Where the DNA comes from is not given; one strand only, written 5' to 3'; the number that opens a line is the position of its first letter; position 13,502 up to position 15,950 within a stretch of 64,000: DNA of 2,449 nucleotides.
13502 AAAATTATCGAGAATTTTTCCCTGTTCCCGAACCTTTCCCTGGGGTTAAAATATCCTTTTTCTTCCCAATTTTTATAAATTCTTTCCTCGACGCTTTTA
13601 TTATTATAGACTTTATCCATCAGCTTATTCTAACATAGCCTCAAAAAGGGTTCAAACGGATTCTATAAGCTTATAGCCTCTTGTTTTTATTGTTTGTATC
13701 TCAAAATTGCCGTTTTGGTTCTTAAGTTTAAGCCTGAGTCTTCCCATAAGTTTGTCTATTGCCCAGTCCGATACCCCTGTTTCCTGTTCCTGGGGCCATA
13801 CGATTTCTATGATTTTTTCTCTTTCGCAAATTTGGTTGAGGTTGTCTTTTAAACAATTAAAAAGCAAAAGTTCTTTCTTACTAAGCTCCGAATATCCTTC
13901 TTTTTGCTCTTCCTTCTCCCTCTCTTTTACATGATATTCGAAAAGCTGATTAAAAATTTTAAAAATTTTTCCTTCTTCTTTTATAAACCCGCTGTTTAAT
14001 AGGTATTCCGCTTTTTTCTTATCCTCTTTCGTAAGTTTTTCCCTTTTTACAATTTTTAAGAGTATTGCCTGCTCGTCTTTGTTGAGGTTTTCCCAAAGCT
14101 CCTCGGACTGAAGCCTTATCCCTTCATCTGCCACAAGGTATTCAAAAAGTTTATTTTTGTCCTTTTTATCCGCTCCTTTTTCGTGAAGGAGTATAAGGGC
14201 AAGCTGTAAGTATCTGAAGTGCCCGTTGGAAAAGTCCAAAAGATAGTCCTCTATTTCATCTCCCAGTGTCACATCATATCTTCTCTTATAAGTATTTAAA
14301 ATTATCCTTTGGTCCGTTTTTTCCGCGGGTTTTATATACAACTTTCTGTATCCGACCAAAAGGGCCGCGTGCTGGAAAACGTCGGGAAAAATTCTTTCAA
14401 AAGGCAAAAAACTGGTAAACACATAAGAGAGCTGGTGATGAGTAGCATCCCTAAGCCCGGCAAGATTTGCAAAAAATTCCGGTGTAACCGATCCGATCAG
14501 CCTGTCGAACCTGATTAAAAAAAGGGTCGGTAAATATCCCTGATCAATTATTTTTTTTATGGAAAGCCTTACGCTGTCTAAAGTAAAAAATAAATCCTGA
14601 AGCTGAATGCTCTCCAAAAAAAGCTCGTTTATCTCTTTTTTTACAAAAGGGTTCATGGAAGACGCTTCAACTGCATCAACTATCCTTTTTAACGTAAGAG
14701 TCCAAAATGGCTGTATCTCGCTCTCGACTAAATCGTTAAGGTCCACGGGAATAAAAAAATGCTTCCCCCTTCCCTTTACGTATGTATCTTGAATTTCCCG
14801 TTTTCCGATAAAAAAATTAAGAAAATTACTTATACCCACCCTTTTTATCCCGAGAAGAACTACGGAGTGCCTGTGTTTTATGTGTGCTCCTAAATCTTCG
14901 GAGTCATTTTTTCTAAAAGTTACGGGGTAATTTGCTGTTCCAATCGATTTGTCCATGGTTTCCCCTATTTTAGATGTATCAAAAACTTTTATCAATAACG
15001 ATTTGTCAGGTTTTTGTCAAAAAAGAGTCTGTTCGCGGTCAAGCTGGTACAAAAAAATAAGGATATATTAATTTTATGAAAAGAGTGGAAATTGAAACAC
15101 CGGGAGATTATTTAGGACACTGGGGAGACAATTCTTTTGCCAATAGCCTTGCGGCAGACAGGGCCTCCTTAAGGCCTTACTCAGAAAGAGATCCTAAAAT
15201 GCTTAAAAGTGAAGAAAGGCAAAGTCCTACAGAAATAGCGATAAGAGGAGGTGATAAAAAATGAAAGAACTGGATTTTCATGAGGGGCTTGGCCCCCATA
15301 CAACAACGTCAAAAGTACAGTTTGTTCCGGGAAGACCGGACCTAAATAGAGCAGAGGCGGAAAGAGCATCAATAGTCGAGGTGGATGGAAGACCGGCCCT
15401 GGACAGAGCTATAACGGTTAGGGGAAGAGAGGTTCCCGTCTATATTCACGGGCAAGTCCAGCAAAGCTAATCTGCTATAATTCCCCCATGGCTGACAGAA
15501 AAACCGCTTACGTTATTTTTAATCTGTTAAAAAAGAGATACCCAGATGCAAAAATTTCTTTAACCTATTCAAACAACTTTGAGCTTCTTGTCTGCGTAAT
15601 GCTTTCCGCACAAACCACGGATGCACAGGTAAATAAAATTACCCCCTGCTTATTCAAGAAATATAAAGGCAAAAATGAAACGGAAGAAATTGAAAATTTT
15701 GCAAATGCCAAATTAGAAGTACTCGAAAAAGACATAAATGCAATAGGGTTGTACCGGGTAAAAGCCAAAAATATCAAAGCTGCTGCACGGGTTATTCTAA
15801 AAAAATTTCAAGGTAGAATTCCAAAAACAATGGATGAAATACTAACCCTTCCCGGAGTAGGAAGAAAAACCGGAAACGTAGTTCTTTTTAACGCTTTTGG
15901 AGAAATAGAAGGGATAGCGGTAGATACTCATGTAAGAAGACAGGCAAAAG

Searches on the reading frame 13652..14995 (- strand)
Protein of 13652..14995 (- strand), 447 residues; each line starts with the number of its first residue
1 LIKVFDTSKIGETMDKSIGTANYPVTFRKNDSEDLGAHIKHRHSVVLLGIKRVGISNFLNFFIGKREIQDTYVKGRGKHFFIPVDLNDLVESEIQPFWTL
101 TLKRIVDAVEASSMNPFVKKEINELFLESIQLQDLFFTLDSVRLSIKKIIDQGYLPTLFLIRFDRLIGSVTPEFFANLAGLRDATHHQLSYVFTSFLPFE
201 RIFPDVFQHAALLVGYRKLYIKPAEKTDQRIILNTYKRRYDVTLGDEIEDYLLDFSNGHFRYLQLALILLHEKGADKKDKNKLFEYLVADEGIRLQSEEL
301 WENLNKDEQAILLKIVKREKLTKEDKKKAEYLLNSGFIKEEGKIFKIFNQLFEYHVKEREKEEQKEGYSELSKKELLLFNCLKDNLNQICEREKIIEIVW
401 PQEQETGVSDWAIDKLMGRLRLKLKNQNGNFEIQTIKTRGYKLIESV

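Call 6: search_protein_families(library=pfam, proteins=[window:13652-14995:-], max_evalue=1)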
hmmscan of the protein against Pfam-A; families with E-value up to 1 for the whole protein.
window:13652-14995:- (447 aa): 3 families
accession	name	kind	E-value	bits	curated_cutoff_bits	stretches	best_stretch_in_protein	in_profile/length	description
PF00486.34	Trans_reg_C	-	6.4e-13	49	26.2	1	370-443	5-77/77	Transcriptional regulatory protein, C terminal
PF14516.12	AAA_35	-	0.0057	15.9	27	1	237-355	210-328/331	AAA-like domain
PF18408.7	zf_Hakai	-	0.085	13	26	1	34-43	21-30/32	C2H2 Hakai zinc finger domain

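Call 7: search_protein_families(library=ncbifam, proteins=[window:13652-14995:-], max_evalue=1)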
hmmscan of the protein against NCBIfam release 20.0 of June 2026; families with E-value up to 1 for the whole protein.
window:13652-14995:- (447 aa): 13 families
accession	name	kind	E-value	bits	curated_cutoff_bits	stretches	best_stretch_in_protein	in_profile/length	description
NF053854.1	RespRegPhoBBctds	equivalog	2e-07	30.6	270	1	369-441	154-222/225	two-component system response regulator PhoB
NF041734.1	resp_reg_RppA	equivalog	2.9e-07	30.1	250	1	359-443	145-227/229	two-component system response regulator RppA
TIGR02154.1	PhoB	equivalog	3.7e-06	26.4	296.2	1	367-443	151-225/226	phosphate regulon transcriptional regulator PhoB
NF045914.1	RespRegNblR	equivalog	0.00025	20.7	300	1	365-445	149-227/228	response regulator transcription factor NblR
NF008078.0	PRK10816.1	equivalog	0.0005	19.6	336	1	371-442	150-219/223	two-component system response regulator PhoP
NF045944.1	ResRegRpaBCyano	equivalog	0.00068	19.1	330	1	364-442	147-226/229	response regulator transcription factor RpaB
NF008296.0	PRK11083.1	equivalog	0.00076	19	273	1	366-443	149-225/228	two-component system response regulator CreB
TIGR01387.1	cztR_silR_copR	subfamily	0.0014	18.3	279.2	1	369-443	146-218/218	heavy metal response regulator transcription factor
NF041209.1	resp_regPieR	equivalog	0.0015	18.2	450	1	350-445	137-229/231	two component system response regulator PieR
NF040534.1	resp_reg_YycF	equivalog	0.0047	16.2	340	1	366-440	151-224/231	response regulator YycF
NF041733.1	resp_reg_CseB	equivalog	0.016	14.6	350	1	369-443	158-226/228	two-component system response regulator CseB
NF040689.1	MtrAB_MtrA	equivalog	0.048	13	300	1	369-442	145-217/219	MtrAB system response regulator MtrA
NF007546.0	PRK10161.1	equivalog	0.16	11.5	471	1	373-443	157-225/229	phosphate response regulator transcription factor PhoB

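Call 63: search_solved_structures(query=A3, max_evalue=1, show_alignments=1)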
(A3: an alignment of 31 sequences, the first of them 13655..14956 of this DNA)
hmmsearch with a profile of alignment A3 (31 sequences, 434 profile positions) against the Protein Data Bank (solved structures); distinct sequences matched with E-value up to 1: 49.
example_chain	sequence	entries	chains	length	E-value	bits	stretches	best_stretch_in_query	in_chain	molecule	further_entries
6iju_A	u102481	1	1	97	1.7e-09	40.3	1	350-429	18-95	DNA-binding response regulator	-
6kyx_A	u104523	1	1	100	1.9e-09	40.2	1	350-429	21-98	DNA-binding response regulator ArlR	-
6is4_A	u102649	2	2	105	2.2e-09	39.9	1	350-429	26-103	Response regulator ArlR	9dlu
3rjp_A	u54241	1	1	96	6e-07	31.9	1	350-431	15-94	CovR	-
2zxj_A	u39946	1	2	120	5.4e-05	25.5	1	350-432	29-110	Transcriptional regulatory protein walR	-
2oqr_A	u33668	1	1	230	6.6e-05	25.2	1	353-430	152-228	Sensory transduction protein regX3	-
3t72_A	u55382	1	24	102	8.2e-05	24.9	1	353-431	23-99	Phosphate regulon transcriptional regulatory protein phoB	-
1qqi_A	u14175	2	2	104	8.6e-05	24.8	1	353-431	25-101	PHOSPHATE REGULON TRANSCRIPTIONAL REGULATORY PROTEIN PHOB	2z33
1gxp_A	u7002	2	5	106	9.2e-05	24.7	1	353-431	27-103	PHOSPHATE REGULON TRANSCRIPTIONAL REGULATORY PROTEIN | PHOSPHATE REGULON TRANSCRIPTIONAL REGULATORY PROTEIN PHOB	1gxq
8uvx_B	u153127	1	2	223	0.0001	24.6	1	347-430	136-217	DNA-binding response regulator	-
8uuz_A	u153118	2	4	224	0.0001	24.6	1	347-430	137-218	DNA-binding response regulator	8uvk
2k4j_A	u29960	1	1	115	0.00011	24.4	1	348-430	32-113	Putative TRANSCRIPTIONAL REGULATOR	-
8hml_A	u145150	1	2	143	0.00013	24.2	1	350-432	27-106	DNA-binding response OmpR family regulator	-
8b4c_D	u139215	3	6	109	0.00015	24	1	349-432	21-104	Cholera toxin transcriptional activator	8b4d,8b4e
8b4b_W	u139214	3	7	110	0.00016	23.9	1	349-432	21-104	Cholera toxin transcriptional activator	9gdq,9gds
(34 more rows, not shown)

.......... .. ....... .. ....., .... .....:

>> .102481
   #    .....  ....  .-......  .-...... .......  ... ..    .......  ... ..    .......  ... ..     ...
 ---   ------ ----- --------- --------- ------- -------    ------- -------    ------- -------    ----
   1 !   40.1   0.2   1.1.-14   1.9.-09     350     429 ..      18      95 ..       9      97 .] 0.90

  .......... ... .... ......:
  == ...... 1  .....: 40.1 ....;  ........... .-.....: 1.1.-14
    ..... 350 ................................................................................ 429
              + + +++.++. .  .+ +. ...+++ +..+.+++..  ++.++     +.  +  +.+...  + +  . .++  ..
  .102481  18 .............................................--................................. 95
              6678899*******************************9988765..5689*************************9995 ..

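Call 64: search_protein_families(library=pfam, alignment_id=A3, max_evalue=0.1)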
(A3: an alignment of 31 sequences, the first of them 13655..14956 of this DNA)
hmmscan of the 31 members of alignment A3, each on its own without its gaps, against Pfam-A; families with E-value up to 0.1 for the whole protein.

A. member 1, window:13655-14956:- (434 aa): 3 families
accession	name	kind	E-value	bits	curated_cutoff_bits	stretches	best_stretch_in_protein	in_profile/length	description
PF00486.34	Trans_reg_C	-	5.8e-13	49.1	26.2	1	357-430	5-77/77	Transcriptional regulatory protein, C terminal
PF14516.12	AAA_35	-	0.0054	16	27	1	224-342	210-328/331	AAA-like domain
PF18408.7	zf_Hakai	-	0.081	13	26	0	21-30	21-30/32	C2H2 Hakai zinc finger domain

B. families by the number of members that match (of 31 scanned): 23 families
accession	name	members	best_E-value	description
PF00486.34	Trans_reg_C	31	1e-16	Transcriptional regulatory protein, C terminal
PF14516.12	AAA_35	16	1.4e-05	AAA-like domain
PF20715.2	DUF6827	6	0.0094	Domain of unknown function (DUF6827)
PF08312.17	cwf21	3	0.0037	cwf21 domain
PF13173.12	AAA_14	3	0.0038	AAA domain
PF23868.1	Mmc1_C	2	0.032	Mmc1 C-terminal domain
PF06794.17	UPF0270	1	0.00044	Uncharacterised protein family (UPF0270)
PF15797.10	DUF4706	1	0.0029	Domain of unknown function (DUF4706)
PF19241.4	DUF5891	1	0.017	Family of unknown function (DUF5891)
PF09544.15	DUF2381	1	0.017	Protein of unknown function (DUF2381)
PF22406.1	DdMyo7_FERM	1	0.017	DdMyo7 FERM domain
PF11603.13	Sir1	1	0.018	Sir1, ORC-binding domain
PF01051.27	Rep3_N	1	0.026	Initiator Replication protein, WH1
PF00702.32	Hydrolase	1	0.027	haloacid dehalogenase-like hydrolase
PF20703.3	nSTAND1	1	0.037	Novel STAND NTPase 1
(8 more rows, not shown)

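Call 79: search_protein_families(library=padloc, proteins=[window:13655-14956:-], max_evalue=0.1)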
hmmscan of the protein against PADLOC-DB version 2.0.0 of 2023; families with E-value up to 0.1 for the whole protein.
window:13655-14956:- (434 aa): 0 families

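Call 80: search_protein_families(library=phrogs, proteins=[window:13655-14956:-], max_evalue=0.1)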
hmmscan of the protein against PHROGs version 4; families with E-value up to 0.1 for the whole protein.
window:13655-14956:- (434 aa): 2 families
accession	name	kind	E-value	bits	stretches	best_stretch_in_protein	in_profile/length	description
phrog_731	-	unknown function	2.4e-11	44.4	1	338-432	134-226/227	-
phrog_28527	-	unknown function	0.013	14.2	1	69-168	31-128/1237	-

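Call 84: find_encoding_contigs(protein=window:13655-14956:-, flank=2500, max_places=10)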
Protein window:13655-14956:- (434 aa): 9 contigs read that carry it; 3 places shown.
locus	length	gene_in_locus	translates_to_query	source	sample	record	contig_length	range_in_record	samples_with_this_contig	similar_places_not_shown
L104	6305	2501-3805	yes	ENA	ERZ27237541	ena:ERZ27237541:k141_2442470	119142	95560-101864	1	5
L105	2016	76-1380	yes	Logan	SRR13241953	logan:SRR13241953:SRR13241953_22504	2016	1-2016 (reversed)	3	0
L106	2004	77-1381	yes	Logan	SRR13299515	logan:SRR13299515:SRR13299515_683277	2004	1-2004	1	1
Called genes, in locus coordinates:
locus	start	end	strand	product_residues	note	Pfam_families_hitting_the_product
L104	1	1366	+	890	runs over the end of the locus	PF13196:DUF4012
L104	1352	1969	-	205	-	PF00730:HhH-GPD, PF00633:HHH (weak)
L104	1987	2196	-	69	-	-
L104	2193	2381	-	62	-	-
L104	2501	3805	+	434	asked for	PF00486:Trans_reg_C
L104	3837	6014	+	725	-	PF00133:tRNA-synt_1, PF09334:tRNA-synt_1g (weak), PF13603:tRNA-synt_1_2 (weak), PF09334:tRNA-synt_1g (weak), PF08264:Anticodon_1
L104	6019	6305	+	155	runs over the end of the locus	-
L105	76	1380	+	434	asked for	PF00486:Trans_reg_C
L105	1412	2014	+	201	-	?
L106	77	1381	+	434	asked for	PF00486:Trans_reg_C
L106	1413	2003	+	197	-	?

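Call 85: predict_structure(protein=window:13655-14956:-)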
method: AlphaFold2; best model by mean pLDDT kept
length: 434 residues; sequences in the alignment: 1
mean_pLDDT: 34.5   pTM: 0.20
mean pLDDT of the five models: 34.5, 32.4, 31.2, 30.1, 29.2
residues with pLDDT >= 90: 0; 70-90: 0; 50-70: 11; < 50: 423
segments of 3 or more residues with pLDDT < 50: 1-291, 296-308, 316-347, 349-351, 353-434
pLDDT, mean of each block of 10 residues (from residue 1): 25 29 31 30 32 31 32 33 34 34 34 33 29 34 31 32 36 38 34 38 31 31 31 33 34 35 39 35 38 50 47 48 35 38 45 44 37 37 28 32 30 32 29 22
secondary structure, 60 per line:
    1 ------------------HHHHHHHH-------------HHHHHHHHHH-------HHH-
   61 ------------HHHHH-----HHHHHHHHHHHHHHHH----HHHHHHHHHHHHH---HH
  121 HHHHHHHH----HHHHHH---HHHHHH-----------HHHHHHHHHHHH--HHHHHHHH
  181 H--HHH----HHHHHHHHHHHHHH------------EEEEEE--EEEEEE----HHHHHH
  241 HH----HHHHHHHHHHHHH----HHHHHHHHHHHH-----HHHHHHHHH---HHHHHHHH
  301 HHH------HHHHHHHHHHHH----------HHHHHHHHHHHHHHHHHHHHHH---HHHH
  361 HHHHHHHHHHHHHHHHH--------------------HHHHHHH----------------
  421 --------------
elements in order: H19-26 H40-49 H73-77 H83-98 H103-115 H119-128 H133-138 H142-147 H159-170 H173-181 H191-204 E217-222 E225-230 H235-242 H247-259 H264-275 H281-289 H293-303 H310-321 H332-353 H357-377 H398-404

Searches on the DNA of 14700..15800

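Call 5: search_rna_families(source=window, start=14700, end=15800, threshold=evalue, max_evalue=10, show_alignments=5)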
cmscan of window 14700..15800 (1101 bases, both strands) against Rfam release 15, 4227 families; matches with E-value up to 10: 3.
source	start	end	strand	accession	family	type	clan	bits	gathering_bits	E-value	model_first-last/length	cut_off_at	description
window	15458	15564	-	RF00688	MIR394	Gene; miRNA;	-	16.8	60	3.1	1-109/109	no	MIR394 microRNA precursor family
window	15273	15341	-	RF02866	ncS16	Gene; sRNA;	-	14.8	48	6.3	1-83/83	no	Burkholderia sRNA 16 (Bc_KC_sr1)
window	15419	15456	-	RF02172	RFPL3-AS1_2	Gene; lncRNA;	-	10.8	40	7.7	1-71/71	no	RFPL3 antisense RNA 1 conserved region 2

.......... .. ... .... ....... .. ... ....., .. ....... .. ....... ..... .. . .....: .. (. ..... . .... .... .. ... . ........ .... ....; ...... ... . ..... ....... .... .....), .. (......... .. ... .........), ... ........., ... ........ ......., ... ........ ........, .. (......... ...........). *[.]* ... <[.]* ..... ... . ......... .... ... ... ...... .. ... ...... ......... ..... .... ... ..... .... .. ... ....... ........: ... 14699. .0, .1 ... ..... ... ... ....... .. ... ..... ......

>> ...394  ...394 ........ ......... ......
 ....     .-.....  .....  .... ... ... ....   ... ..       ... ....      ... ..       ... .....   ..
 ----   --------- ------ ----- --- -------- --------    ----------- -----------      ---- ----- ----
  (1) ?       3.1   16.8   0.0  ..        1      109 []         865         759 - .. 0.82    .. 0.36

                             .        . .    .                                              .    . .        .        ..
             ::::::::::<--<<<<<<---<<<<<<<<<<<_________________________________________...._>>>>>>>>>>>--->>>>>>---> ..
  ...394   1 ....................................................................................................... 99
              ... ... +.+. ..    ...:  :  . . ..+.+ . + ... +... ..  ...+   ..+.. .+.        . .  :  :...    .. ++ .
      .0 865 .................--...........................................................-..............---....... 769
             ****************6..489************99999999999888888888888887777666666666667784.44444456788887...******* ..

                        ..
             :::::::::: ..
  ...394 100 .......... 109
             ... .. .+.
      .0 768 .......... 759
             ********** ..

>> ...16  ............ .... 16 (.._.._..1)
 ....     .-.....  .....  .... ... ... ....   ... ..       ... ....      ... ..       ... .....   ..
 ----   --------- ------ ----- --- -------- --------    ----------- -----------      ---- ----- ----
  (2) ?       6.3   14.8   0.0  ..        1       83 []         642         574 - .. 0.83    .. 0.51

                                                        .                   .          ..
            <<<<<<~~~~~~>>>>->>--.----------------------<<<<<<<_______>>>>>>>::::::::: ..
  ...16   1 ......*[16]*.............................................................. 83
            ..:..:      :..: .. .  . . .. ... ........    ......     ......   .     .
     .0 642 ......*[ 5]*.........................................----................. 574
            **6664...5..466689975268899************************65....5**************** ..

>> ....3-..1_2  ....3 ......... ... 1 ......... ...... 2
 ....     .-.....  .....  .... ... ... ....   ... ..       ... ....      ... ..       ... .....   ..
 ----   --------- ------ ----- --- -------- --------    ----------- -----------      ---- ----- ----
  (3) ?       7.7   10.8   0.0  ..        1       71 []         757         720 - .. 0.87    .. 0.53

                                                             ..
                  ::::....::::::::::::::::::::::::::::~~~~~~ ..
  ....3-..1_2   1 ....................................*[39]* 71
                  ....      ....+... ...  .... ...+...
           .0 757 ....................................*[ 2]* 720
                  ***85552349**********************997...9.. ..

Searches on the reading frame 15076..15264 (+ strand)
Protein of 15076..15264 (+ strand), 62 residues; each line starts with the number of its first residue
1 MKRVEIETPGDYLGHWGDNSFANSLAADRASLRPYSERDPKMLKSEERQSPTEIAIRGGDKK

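Call 6: search_protein_families(library=pfam, proteins=[window:15076-15264:+], max_evalue=1)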
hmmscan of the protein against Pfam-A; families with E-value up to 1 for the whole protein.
window:15076-15264:+ (62 aa): 0 families

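Call 7: search_protein_families(library=ncbifam, proteins=[window:15076-15264:+], max_evalue=1)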
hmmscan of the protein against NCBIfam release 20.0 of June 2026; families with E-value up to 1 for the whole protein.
window:15076-15264:+ (62 aa): 0 families

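Call 11: find_homologous_proteins(query=window:15076-15261:+, max_evalue=10)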
Query window:15076-15261:+ (62 aa): 1 proteins with E <= 10 among 1 candidates.
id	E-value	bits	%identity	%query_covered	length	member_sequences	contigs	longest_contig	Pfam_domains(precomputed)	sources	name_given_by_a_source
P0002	5.7e-34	132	100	100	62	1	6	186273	-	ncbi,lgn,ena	-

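Call 79: search_protein_families(library=padloc, proteins=[window:15076-15261:+], max_evalue=0.1)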
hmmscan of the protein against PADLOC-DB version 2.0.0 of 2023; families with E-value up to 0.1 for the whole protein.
window:15076-15261:+ (62 aa): 0 families

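Call 80: search_protein_families(library=phrogs, proteins=[window:15076-15261:+], max_evalue=0.1)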
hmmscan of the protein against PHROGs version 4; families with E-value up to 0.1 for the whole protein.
window:15076-15261:+ (62 aa): 0 families
